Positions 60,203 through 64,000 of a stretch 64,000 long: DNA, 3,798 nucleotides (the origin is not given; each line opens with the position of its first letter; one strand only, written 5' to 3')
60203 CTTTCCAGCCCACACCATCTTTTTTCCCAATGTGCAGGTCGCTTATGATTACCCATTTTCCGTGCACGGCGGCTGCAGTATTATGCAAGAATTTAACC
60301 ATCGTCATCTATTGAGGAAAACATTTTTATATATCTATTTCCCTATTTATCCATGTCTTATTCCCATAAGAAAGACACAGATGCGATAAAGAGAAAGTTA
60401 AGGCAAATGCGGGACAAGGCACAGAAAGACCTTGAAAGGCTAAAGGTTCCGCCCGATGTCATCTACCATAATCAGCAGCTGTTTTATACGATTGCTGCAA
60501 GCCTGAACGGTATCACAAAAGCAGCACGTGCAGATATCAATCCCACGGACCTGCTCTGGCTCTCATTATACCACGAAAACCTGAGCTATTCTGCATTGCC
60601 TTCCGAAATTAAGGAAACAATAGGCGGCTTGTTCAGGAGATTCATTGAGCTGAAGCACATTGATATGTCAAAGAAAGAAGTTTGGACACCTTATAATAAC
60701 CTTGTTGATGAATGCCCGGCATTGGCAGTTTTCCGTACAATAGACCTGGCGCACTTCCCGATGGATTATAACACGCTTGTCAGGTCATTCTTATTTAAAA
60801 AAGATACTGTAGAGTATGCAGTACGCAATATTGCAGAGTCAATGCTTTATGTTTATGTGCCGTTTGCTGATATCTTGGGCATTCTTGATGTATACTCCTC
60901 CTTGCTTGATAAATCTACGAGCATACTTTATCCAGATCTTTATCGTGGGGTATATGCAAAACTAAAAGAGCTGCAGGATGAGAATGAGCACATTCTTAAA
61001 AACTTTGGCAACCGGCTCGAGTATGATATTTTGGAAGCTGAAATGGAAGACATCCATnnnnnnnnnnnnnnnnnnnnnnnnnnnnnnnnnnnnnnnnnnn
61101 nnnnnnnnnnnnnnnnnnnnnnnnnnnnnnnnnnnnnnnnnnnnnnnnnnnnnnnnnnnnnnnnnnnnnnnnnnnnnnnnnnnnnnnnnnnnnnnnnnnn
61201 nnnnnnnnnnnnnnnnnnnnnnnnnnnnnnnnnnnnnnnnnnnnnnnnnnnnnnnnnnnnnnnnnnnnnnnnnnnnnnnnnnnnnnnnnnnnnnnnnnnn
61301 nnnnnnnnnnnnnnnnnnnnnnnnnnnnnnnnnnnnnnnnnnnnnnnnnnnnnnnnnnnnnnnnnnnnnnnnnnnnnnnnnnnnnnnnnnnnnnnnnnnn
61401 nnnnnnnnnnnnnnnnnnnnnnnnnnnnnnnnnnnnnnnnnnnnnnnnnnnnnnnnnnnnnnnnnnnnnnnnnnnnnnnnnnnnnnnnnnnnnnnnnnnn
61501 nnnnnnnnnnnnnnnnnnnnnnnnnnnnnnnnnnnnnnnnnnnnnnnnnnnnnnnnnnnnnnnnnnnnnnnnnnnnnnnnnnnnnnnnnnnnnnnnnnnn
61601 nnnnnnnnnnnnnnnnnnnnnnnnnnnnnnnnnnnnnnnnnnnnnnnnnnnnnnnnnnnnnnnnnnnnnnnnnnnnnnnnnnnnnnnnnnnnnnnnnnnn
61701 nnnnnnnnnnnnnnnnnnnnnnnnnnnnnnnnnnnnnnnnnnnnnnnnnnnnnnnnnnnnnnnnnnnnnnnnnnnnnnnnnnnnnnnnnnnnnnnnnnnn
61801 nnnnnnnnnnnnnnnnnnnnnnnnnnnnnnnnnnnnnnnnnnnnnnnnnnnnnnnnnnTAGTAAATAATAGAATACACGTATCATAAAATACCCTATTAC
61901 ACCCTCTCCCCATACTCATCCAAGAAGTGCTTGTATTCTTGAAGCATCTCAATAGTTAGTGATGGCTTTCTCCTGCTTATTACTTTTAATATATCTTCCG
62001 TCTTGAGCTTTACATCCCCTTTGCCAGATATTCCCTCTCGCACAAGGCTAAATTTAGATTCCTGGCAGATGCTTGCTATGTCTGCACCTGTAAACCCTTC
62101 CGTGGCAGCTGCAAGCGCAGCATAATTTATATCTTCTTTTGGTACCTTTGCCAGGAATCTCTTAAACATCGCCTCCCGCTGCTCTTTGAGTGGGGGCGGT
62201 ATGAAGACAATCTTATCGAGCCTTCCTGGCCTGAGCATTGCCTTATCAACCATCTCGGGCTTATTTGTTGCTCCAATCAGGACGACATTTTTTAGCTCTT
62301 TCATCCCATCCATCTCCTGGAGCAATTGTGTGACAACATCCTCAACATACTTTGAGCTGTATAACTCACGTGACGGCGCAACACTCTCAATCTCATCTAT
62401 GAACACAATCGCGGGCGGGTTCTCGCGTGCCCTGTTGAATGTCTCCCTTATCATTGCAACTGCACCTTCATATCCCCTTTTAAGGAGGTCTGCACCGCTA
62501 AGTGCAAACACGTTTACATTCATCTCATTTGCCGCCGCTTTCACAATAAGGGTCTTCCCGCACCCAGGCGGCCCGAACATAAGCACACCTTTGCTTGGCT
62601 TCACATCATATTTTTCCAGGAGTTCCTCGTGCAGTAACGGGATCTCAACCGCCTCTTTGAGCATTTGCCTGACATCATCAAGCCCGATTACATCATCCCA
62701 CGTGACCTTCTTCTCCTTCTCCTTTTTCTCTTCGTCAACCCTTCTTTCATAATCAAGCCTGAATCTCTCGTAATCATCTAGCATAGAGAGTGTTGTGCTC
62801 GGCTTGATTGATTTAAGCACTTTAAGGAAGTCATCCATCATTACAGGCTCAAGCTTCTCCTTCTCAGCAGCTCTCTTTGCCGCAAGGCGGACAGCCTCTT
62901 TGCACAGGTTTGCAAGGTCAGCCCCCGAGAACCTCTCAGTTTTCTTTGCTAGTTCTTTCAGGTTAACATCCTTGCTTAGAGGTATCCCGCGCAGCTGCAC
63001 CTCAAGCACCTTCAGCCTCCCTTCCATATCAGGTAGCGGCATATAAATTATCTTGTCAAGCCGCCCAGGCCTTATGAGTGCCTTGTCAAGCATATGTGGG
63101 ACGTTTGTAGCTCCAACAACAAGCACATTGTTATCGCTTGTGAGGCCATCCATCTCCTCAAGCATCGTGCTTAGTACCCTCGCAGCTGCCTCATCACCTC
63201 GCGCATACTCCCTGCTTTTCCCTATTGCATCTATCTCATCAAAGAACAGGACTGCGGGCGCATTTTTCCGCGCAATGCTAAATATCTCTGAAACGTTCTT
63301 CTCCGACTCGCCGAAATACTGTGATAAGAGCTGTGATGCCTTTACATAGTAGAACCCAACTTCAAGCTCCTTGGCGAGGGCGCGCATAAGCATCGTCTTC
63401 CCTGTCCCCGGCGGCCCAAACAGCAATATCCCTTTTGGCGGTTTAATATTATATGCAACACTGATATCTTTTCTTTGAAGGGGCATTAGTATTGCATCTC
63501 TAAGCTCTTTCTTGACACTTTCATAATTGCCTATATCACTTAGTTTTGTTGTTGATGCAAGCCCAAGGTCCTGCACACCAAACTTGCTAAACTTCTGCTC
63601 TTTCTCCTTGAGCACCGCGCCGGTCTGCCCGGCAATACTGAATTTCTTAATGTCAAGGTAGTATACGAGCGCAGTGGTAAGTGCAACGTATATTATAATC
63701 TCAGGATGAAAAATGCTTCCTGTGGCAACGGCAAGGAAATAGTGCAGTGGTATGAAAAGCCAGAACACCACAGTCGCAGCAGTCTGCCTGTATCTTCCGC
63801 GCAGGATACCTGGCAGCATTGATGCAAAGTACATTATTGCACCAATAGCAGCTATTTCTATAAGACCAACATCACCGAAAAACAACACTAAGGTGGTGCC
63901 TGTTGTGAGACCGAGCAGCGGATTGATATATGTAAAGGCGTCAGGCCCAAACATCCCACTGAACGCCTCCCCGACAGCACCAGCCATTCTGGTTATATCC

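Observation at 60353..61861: RelA/SpoT-homolog (p)ppGpp synthetase domain protein in an archaeal gene context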

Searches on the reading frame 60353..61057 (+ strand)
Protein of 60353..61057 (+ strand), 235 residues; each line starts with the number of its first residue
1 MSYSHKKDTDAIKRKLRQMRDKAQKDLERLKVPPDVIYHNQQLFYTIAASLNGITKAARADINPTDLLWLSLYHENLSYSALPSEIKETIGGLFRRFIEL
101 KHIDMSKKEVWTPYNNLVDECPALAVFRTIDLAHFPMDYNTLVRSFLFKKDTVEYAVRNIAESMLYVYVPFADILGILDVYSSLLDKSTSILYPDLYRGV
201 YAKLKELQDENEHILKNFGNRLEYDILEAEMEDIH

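Call 51: predict_structure(alignment_id=A6)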
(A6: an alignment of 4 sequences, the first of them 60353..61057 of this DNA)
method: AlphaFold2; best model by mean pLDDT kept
length: 235 residues; sequences in the alignment: 4
mean_pLDDT: 75.4   pTM: 0.70
mean pLDDT of the five models: 75.4, 71.8, 70.5, 53.0, 52.1
residues with pLDDT >= 90: 28; 70-90: 129; 50-70: 73; < 50: 5
segments of 3 or more residues with pLDDT < 50: 1-4
pLDDT, mean of each block of 10 residues (from residue 1): 54 87 92 89 84 63 86 86 88 87 71 70 79 75 83 80 65 61 63 67 73 72 72 52
secondary structure, 60 per line:
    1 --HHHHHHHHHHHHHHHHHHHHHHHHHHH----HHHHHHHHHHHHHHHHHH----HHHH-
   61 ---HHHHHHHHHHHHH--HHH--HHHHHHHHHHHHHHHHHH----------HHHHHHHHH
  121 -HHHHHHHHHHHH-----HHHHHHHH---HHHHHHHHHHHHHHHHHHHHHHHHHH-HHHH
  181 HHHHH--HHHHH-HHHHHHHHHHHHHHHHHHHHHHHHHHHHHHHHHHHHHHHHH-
elements in order: H3-29 H34-51 H56-59 H64-76 H84-101 H112-120 H122-133 H139-146 H150-175 H177-185 H188-192 H194-234

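Call 55: fold_search(model_id=the predicted structure, library=pdb)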
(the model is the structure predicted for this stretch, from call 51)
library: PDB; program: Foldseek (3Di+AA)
matches with E <= 10: 239; with E <= 0.001: 0
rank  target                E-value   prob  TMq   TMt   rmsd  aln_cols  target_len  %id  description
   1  7qod_A                2.5e-01  0.75  0.32  0.38  11.1       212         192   16  Native structure of a small alarmone hydrolase (RelH) from Corynebacterium glutamicum (released 2022-07-13)
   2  7zwc_M                3.6e-01  0.41  0.25  0.28  16.2       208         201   12  Structure of SNAPc:TBP-TFIIA-TFIIB sub-complex bound to U5 snRNA promoter (released 2022-11-30)
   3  8s51_M                5.5e-01  0.25  0.24  0.20  16.0       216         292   13  RNA polymerase II core initially transcribing complex with an ordered RNA of 8 nt (released 2024-04-17)
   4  7qoc_B                5.8e-01  0.44  0.30  0.35   9.9       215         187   16  Se-Met derivative structure of a small alarmone hydrolase (RelH) from Corynebacterium glutamicum (released 2022-07-13)
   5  6s2u                  6.0e-01  0.51  0.34  0.26  12.4       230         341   16  Structure of the catalytic domain of T. thermophilus Rel in complex with AMP and ppGpp (released 2020-07-08)
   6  4tx5_A                7.7e-01  0.08  0.14  0.17  24.0       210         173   13  Crystal structure of Smac-DIABLO (in space group P65) (released 2015-07-15)
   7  8vlw_B                9.3e-01  0.06  0.14  0.14  27.0       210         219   14  TolQ-TolR inner membrane protein complex from Acinetobacter baumannii (released 2025-01-15)
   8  9avi_A                1.0e+00  0.04  0.14  0.15  26.9       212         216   14  TolQ inner membrane protein from Acinetobacter baumannii (released 2025-01-22)
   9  7qoc_A                1.1e+00  0.35  0.32  0.37  11.0       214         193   16  Se-Met derivative structure of a small alarmone hydrolase (RelH) from Corynebacterium glutamicum (released 2022-07-13)
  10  6pbz_A                1.2e+00  0.20  0.20  0.11  14.4       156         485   12  Crystal structure of Escherichia coli GppA (released 2019-11-20)
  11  4tx5_B                1.4e+00  0.06  0.13  0.16  22.4       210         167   13  Crystal structure of Smac-DIABLO (in space group P65) (released 2015-07-15)
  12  7aam_B                1.4e+00  0.04  0.12  0.10  32.7       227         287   12  Crystal structure of the F-BAR domain of PSTIPIP1 bound to the CTH domain of the phosphatase LYP (released 2022-02-23)
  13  1u6z_A                1.6e+00  0.15  0.21  0.12  13.8       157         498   12  Structure of an E. coli Exopolyphosphatase: Insight into the processive hydrolysis of polyphosphate and its regulation (released 2005-12-06)
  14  6fes_B                1.6e+00  0.11  0.19  0.14  16.0       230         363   13  Crystal structure of novel repeat protein BRIC2 fused to DARPin D12 (released 2018-09-05)
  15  7ek2                  1.6e+00  0.08  0.18  0.14  27.4       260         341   13  Cryo-EM structure of VCCN1 in lipid nanodisc (released 2022-04-06)
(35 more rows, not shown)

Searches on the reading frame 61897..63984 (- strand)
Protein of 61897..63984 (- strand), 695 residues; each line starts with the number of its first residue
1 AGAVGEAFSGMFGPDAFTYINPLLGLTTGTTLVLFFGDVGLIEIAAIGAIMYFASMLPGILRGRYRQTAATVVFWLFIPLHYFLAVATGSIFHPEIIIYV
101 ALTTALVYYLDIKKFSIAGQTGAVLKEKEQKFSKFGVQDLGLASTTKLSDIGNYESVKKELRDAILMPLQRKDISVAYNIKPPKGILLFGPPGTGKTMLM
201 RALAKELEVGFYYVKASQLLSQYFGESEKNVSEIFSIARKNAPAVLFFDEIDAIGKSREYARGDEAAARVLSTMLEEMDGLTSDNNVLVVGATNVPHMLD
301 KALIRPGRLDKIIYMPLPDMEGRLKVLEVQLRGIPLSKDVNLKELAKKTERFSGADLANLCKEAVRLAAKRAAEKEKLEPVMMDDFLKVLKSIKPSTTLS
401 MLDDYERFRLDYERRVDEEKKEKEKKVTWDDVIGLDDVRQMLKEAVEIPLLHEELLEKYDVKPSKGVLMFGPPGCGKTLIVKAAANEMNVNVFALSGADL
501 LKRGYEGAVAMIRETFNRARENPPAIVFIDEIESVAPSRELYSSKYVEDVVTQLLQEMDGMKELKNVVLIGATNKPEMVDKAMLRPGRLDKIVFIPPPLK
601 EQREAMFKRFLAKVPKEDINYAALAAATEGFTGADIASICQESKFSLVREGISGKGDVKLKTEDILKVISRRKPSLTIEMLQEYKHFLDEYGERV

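Call 15: search_protein_families(library=pfam, proteins=[window:61897-63984:-], max_evalue=0.01)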
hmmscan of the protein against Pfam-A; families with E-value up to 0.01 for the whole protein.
window:61897-63984:- (695 aa): 48 families (the best 25 are shown)
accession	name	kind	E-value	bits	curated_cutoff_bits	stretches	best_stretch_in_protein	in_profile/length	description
PF00004.35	AAA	-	1.1e-81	272.1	21.2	2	186-317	1-131/131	ATPase family associated with various cellular activities (AAA)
PF17862.7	AAA_lid_3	-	3.6e-25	87.5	27.2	2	339-375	1-37/45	AAA+ lid domain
PF05496.18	RuvB_N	-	2.7e-15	56.9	27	2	463-581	32-147/159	Holliday junction DNA helicase RuvB P-loop domain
PF13173.12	AAA_14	-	4.3e-13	49.8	27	2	186-256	5-76/129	AAA domain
PF07724.20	AAA_2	-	2.2e-12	47.7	27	2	467-560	6-101/166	AAA domain (Cdc48 subfamily)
PF13191.12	AAA_16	-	1.1e-11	45.9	32.6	1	184-219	25-63/167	AAA ATPase domain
PF07728.20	AAA_5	-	2.7e-11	44.1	22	2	186-253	2-77/139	AAA domain (dynein-related subfamily)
PF13401.12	AAA_22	-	1.4e-10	42.1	27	1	186-218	8-43/130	AAA domain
PF09336.16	Vps4_C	-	5.1e-09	36.4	21.3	1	374-409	21-57/61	Vps4 C terminal oligomerisation domain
PF12775.13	AAA_7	-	2e-08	34.4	25.8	1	461-556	30-131/181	P-loop containing dynein motor region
PF20720.3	nSTAND3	-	7.3e-08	32.7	27.2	1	186-273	20-94/155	Novel STAND NTPase 3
PF13671.12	AAA_33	-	7.6e-08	33.2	27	1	186-259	2-47/143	AAA domain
PF13521.12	AAA_28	-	8.2e-08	33.1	27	1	186-209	2-23/164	AAA domain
PF13207.12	AAA_17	-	9e-08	32.9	27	0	189-228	1-38/136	AAA domain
PF01637.24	ATPase_2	-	9.9e-08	32.5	33.2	0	181-233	18-76/225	ATPase domain predominantly from Archaea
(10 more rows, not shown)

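Call 45: search_protein_families(library=ncbifam, proteins=[window:61897-63984:-], max_evalue=0.01)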
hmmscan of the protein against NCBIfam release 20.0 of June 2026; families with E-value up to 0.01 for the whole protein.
window:61897-63984:- (695 aa): 74 families (the best 25 are shown)
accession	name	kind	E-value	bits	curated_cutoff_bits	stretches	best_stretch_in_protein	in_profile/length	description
TIGR01243.1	CDC48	subfamily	3.3e-157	524.9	802.65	2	146-414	450-731/733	CDC48 family AAA ATPase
NF003069.1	PRK03992.1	subfamily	3.6e-139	464.1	500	2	143-395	125-374/379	proteasome-activating nucleotidase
TIGR01242.2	TIGR01242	subfamily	2.9e-131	437.7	500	2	145-394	110-356/362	proteasome-activating nucleotidase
TIGR01241.2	FtsH_fam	equivalog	8.4e-124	414.5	600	2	143-375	156-389/598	ATP-dependent zinc metalloprotease FtsH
NF047748.1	PrtsmActNtasePan1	equivalog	2.5e-111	372.5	750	2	147-393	146-389/405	proteasome-activating nucleotidase Pan1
NF041006.2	cell_div_CdvC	equivalog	6.1e-111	370.9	650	2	146-409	100-365/370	cell division protein CdvC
NF047747.1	PrtsmActNtasePan2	equivalog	1e-110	370.7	700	2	145-371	147-375/397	proteasome-activating nucleotidase Pan2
TIGR03689.1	pup_AAA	equivalog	8.5e-94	315.1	504.75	2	425-618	177-385/512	proteasome ATPase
NF008004.0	PRK10733.1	equivalog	3.4e-93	312.8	1008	2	178-371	180-375/644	ATP-dependent zinc metalloprotease FtsH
NF042959.1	IteA_antiphage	equivalog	1.3e-67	228.5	510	2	157-375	100-311/367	anti-phage ATPase IteA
NF003229.0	PRK04195.1-5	equivalog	2e-19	69.6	280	2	428-536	15-116/413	replication factor C large subunit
TIGR03922.1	T7SS_EccA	equivalog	1.4e-17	63.5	466.65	2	159-291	289-423/557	type VII secretion AAA-ATPase EccA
TIGR00635.1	ruvB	equivalog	2.9e-17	62.7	299.05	2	465-580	31-143/305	Holliday junction branch migration DNA helicase RuvB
NF000868.0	PRK00080.1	equivalog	4.3e-16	58.7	282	2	418-581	13-165/330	Holliday junction branch migration DNA helicase RuvB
NF003745.1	PRK05342.1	equivalog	7.2e-16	58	359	2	185-259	111-191/418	ATP-dependent Clp protease ATP-binding subunit ClpX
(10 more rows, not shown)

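Call 46: search_protein_families(library=padloc, proteins=[window:61897-63984:-], max_evalue=0.01)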
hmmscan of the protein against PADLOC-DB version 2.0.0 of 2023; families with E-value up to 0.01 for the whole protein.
window:61897-63984:- (695 aa): 21 families
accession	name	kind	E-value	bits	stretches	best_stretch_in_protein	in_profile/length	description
PDLC02196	IetA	-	1.3e-75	253.2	2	155-382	95-315/374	-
PDLC04232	IetA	-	3.1e-68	228.6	2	143-370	77-298/330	-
PDLC02195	IetA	-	3.5e-61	205.7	2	164-386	118-334/395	-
PDLC04231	IetA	-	9.7e-37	125.2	2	171-310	105-241/262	-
PDLC00915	TRIP13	-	2.7e-30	103.8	2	155-394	35-292/302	TRIP13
PDLC00914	TRIP13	-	4.9e-24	83.3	2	186-399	74-298/302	TRIP13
PDLC04140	mad8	-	7.5e-14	49.9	2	176-370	20-183/314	mads_8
PDLC04789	PDC-S01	-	1.6e-06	25.4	1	176-254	10-85/375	-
PDLC04791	PDC-S01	-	4.4e-05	20.3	0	187-256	23-94/395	-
PDLC03838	DolB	-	6.3e-05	20.4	0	125-252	115-239/375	-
PDLC02372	Nhi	-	0.00015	18.5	0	183-252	199-273/470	-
PDLC02499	BrxF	-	0.00023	19.6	0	464-495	21-52/133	BrxF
PDLC02350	AbiO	-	0.00043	17.2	0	181-219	191-231/468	AbiO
PDLC00268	PtuA1|PtuA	-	0.00086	16.8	0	172-219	17-60/411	AAA ATPase domain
PDLC02911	VakA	-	0.0016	17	0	471-502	9-40/163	-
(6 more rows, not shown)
